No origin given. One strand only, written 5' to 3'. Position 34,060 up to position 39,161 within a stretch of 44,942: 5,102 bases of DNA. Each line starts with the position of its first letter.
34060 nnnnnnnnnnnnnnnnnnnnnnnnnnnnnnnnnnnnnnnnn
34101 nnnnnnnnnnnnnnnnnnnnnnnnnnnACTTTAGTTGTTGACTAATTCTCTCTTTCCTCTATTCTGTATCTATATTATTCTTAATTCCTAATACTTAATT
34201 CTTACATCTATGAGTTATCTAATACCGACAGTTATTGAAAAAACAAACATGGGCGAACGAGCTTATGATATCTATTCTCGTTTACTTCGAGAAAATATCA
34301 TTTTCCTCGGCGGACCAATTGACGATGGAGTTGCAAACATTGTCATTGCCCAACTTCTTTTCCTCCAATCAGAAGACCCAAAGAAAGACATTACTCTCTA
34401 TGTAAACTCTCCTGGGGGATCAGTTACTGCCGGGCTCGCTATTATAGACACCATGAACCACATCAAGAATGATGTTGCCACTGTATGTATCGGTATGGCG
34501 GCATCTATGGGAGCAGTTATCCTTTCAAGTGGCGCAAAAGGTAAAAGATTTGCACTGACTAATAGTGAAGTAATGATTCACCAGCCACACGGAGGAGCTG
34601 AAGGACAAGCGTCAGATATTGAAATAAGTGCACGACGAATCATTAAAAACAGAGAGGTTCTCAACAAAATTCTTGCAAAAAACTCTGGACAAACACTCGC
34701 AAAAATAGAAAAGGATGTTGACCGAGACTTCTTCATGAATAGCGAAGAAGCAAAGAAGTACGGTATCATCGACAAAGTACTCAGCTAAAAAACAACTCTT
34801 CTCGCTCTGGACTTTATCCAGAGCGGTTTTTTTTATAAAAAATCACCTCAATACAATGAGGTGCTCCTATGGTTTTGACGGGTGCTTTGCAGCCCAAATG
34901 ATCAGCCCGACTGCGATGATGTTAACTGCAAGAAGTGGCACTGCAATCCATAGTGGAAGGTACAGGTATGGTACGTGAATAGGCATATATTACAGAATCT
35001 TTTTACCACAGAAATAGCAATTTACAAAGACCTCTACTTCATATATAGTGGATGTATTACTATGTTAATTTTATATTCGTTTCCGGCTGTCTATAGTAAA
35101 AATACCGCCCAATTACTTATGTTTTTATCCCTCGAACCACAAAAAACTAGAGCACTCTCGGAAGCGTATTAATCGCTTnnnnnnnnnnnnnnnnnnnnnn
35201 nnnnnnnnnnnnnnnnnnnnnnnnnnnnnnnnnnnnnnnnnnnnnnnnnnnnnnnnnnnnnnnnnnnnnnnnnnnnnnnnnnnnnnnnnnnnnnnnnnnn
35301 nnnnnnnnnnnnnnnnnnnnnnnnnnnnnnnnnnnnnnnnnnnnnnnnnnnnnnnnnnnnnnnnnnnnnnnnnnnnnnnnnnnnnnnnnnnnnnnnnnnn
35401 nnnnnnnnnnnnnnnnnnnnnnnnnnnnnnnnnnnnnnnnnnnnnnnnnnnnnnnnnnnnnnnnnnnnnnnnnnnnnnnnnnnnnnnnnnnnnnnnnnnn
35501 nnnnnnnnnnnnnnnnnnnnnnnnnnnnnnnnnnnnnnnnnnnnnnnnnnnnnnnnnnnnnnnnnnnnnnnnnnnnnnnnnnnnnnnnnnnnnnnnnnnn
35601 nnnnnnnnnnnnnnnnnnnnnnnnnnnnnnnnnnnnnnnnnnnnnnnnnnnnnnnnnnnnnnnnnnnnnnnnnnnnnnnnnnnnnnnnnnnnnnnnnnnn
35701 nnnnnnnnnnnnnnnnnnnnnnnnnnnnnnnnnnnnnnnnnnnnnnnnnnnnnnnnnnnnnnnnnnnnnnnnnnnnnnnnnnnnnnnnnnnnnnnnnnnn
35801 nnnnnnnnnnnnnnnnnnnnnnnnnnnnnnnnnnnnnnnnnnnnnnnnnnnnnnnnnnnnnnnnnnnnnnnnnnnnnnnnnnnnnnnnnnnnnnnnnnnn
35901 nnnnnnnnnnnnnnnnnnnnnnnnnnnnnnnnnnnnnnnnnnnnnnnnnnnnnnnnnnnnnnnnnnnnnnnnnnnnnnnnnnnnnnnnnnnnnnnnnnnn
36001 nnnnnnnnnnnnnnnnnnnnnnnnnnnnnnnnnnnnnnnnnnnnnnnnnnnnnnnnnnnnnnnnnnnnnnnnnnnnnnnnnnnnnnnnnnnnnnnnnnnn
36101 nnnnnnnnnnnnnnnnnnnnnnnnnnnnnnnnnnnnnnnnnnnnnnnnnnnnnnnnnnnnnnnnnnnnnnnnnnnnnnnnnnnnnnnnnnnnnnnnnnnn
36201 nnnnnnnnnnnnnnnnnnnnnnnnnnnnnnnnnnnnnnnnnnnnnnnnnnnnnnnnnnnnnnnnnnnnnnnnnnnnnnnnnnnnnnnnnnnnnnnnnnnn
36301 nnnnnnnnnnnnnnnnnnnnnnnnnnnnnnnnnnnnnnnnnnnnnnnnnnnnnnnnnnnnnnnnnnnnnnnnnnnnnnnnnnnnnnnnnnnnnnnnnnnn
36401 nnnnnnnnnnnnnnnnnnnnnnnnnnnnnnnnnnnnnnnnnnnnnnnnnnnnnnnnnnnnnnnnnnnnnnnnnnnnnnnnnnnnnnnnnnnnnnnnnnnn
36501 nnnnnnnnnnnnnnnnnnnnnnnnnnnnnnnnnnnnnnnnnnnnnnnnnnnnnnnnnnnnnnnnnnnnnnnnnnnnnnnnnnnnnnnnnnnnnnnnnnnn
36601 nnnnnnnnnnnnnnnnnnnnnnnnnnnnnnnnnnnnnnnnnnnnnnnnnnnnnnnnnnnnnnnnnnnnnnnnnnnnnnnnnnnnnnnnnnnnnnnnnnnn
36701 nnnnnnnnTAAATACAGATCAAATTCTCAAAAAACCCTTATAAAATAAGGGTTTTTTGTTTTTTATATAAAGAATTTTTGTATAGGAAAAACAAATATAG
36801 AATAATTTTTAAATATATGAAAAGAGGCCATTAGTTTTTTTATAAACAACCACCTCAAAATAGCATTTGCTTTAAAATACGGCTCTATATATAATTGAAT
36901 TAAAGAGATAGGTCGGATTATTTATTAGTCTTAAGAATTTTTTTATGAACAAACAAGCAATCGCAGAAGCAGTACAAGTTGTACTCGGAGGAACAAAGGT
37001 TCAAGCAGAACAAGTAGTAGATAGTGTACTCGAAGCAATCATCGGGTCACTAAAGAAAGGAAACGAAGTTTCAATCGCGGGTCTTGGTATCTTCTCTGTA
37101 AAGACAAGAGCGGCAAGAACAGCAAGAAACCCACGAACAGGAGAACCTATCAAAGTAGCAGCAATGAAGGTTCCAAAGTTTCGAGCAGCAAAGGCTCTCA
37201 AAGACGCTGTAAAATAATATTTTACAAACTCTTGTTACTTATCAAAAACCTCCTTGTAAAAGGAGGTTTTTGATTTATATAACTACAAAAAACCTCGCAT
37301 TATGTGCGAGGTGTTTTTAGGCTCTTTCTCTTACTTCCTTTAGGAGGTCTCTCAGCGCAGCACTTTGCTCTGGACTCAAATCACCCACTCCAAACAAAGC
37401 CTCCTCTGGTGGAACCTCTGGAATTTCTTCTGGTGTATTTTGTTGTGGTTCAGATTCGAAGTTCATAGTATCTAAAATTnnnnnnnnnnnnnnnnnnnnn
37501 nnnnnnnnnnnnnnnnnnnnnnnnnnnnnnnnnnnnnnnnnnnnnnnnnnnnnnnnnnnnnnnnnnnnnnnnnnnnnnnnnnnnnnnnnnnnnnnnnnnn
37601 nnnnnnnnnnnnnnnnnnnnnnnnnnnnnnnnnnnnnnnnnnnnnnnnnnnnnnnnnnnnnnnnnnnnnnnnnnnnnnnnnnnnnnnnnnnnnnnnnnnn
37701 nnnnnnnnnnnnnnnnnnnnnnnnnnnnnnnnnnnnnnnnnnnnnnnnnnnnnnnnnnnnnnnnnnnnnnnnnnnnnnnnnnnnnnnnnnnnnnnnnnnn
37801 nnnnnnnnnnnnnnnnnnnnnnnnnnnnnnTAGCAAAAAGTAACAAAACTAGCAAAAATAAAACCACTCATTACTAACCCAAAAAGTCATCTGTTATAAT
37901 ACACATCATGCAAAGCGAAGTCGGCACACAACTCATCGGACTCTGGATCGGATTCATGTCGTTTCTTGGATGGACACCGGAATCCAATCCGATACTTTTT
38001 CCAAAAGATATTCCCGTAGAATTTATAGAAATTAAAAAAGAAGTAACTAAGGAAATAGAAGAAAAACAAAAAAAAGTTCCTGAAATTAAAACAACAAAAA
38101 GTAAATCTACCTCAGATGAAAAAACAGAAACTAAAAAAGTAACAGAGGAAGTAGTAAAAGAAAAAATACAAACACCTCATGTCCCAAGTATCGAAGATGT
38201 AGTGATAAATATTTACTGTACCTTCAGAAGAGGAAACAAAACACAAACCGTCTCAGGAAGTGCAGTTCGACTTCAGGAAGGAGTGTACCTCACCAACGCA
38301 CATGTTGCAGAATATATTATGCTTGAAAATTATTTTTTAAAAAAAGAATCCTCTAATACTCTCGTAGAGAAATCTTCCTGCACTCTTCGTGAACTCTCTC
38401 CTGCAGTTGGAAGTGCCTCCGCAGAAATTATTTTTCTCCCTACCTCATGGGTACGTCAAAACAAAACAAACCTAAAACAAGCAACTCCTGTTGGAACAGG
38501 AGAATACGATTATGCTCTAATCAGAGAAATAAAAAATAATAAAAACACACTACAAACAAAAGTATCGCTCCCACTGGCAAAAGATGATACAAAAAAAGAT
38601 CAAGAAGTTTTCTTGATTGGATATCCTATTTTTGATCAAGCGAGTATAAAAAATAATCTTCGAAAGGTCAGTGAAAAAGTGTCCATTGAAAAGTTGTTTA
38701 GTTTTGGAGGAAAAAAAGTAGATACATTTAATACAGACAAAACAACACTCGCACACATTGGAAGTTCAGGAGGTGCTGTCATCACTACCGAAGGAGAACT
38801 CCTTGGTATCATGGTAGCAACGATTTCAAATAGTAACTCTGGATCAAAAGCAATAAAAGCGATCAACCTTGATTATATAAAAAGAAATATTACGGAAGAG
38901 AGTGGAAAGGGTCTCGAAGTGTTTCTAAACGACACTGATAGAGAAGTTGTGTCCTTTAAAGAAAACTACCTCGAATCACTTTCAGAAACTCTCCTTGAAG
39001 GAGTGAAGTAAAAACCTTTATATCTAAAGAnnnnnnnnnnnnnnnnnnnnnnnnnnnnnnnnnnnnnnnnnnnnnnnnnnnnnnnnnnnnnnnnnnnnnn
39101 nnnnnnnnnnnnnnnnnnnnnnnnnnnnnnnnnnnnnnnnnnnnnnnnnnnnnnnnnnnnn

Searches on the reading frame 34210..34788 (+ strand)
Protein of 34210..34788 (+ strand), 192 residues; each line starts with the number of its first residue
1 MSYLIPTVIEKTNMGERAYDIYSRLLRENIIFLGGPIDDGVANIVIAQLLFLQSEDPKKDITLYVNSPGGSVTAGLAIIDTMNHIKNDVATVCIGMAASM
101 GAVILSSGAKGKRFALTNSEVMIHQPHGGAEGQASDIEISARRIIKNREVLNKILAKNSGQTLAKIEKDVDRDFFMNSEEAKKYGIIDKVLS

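Call 10: search_protein_families(library=pfam, proteins=[window:34210-34788:+])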
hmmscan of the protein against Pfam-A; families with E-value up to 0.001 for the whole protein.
window:34210-34788:+ (192 aa): 1 family
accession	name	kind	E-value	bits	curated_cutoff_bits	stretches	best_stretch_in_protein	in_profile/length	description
PF00574.28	CLP_protease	-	1.1e-81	273.6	20.2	1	15-191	3-179/182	Clp protease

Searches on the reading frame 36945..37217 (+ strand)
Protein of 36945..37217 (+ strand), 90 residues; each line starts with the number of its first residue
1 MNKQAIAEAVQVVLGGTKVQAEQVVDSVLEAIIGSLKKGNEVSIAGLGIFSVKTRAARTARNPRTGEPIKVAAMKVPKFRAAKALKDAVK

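Call 10: search_protein_families(library=pfam, proteins=[window:36945-37217:+])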
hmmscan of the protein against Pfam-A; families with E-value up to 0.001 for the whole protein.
window:36945-37217:+ (90 aa): 2 families
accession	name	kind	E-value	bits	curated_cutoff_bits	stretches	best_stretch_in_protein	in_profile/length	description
PF00216.26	Bac_DNA_binding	-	3.1e-29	101.5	22.4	1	1-90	1-90/90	Bacterial DNA-binding protein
PF18291.6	HU-HIG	-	0.00016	22.2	26.2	1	5-89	36-118/125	HU domain fused to wHTH, Ig, or Glycine-rich motif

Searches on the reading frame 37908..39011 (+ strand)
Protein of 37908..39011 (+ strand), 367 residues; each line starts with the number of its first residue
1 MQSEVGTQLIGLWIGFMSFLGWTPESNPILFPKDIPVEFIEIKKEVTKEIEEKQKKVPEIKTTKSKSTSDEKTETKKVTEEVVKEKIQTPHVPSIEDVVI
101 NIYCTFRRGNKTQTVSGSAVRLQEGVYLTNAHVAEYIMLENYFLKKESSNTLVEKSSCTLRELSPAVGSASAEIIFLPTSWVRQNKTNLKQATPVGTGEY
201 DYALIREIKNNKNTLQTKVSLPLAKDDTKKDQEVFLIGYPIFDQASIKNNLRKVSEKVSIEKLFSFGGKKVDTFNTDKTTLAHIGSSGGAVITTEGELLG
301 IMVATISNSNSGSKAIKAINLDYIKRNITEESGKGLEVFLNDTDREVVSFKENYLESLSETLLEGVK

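Call 10: search_protein_families(library=pfam, proteins=[window:37908-39011:+])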
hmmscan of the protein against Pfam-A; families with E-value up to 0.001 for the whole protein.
window:37908-39011:+ (367 aa): 2 families
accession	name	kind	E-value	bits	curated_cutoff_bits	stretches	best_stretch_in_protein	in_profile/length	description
PF13365.12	Trypsin_2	-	1.2e-09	39.4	27.6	1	117-301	1-144/144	Trypsin-like peptidase domain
PF00089.32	Trypsin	-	2.5e-05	24.7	20.6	1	126-314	36-206/220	Trypsin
